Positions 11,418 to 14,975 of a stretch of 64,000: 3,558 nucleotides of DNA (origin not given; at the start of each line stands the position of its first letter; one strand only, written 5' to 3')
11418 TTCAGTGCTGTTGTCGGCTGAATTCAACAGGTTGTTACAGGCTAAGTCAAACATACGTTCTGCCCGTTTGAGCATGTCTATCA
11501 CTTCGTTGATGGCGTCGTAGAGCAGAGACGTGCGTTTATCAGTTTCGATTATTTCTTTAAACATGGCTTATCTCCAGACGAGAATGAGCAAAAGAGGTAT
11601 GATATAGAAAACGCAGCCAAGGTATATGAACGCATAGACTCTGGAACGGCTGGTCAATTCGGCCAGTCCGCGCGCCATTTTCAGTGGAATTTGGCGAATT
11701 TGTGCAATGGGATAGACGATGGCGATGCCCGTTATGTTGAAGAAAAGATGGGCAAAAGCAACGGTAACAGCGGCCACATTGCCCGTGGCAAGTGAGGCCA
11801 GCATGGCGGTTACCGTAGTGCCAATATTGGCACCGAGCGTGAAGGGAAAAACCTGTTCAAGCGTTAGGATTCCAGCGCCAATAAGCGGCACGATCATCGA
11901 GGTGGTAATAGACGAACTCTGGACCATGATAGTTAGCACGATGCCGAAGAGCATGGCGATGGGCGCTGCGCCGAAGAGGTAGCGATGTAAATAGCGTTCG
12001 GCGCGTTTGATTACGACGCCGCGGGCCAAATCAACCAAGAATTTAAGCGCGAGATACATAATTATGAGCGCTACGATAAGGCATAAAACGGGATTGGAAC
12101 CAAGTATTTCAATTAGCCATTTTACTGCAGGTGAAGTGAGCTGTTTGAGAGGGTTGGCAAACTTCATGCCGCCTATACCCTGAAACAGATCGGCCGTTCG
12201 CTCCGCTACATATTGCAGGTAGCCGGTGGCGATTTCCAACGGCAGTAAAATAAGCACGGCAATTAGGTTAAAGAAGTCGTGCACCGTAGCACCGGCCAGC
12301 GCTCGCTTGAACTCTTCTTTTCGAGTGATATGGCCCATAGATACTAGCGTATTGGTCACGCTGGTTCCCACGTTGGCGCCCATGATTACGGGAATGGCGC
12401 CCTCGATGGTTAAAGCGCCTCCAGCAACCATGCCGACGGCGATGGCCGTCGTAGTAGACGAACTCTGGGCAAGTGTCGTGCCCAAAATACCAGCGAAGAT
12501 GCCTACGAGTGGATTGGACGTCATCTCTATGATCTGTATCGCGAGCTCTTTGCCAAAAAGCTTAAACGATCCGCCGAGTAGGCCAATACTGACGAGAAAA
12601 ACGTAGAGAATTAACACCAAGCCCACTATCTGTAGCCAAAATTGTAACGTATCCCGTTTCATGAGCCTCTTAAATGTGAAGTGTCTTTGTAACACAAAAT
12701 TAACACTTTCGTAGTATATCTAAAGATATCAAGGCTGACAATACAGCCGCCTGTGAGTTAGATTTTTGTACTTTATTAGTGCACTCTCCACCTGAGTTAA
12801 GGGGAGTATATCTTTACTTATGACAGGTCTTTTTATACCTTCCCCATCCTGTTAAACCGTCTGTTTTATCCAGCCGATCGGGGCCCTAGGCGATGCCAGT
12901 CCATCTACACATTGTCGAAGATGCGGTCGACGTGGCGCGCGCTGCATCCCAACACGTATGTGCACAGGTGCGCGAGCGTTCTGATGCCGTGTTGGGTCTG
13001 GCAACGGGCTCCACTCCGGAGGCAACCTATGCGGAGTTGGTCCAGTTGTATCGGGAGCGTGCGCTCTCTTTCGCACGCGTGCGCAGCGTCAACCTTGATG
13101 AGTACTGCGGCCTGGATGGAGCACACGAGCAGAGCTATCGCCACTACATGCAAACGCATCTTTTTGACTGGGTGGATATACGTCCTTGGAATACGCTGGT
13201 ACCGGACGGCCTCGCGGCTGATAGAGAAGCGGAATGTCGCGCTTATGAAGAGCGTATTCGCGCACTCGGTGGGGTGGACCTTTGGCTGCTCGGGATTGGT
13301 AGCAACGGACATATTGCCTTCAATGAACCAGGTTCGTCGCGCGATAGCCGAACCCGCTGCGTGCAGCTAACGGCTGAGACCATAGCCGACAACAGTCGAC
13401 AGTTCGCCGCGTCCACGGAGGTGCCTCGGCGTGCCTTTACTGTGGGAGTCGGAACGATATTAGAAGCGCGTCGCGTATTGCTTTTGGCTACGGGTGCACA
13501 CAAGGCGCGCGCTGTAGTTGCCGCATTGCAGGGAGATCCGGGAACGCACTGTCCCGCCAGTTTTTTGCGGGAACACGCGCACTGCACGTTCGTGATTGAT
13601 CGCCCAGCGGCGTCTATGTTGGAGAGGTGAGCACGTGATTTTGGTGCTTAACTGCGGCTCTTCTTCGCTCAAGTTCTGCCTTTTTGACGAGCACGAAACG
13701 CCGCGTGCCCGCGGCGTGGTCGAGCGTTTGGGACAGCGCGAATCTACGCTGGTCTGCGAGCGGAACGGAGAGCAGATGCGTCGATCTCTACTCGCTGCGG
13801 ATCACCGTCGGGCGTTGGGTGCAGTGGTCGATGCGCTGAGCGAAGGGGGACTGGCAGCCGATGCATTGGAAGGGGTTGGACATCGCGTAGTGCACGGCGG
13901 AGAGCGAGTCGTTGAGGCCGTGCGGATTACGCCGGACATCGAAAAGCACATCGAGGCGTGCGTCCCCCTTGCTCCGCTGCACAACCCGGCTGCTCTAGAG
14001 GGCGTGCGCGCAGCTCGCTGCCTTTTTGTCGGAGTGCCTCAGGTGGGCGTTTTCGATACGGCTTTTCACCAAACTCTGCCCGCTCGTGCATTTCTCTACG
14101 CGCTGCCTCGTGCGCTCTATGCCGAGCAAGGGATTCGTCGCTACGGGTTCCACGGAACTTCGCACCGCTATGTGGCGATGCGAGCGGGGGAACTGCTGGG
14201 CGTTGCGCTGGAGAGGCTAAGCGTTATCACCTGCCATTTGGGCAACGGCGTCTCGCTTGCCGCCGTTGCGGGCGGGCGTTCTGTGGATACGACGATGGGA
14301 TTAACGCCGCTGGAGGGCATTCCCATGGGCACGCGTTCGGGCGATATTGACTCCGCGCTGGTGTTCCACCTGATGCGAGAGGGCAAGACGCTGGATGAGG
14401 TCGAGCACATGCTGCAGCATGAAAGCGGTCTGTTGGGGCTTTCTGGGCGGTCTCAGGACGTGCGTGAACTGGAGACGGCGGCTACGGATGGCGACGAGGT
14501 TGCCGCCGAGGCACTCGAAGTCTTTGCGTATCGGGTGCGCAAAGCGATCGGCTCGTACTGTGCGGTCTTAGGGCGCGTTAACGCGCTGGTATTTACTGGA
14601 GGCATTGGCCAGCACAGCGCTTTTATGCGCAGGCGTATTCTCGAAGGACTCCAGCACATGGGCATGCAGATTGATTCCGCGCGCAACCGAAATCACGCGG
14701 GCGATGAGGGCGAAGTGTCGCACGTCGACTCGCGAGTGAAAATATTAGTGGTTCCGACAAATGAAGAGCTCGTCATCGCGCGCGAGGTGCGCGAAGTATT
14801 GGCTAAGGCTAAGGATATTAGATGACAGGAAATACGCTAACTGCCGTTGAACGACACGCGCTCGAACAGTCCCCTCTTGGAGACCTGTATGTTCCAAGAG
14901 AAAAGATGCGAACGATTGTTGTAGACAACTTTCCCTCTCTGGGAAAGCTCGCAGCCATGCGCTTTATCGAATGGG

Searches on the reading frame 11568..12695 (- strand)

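Call 43: search_protein_families(library=pfam, proteins=[window:11568-12695:-], max_evalue=0.00001)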
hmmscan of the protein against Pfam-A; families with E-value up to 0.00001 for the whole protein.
window:11568-12695:- (375 aa): 1 family
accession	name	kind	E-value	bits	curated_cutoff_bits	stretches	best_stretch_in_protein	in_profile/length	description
PF02690.20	Na_Pi_cotrans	-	4.9e-37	127.5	29.1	2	33-135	2-89/137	Na+/Pi-cotransporter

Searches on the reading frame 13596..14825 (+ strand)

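Call 43: search_protein_families(library=pfam, proteins=[window:13596-14825:+], max_evalue=0.00001)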
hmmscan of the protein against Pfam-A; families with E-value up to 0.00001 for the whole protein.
window:13596-14825:+ (409 aa): 1 family
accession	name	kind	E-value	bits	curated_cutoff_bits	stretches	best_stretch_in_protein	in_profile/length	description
PF00871.23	Acetate_kinase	-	5e-140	467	22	1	14-396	1-392/392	Acetokinase family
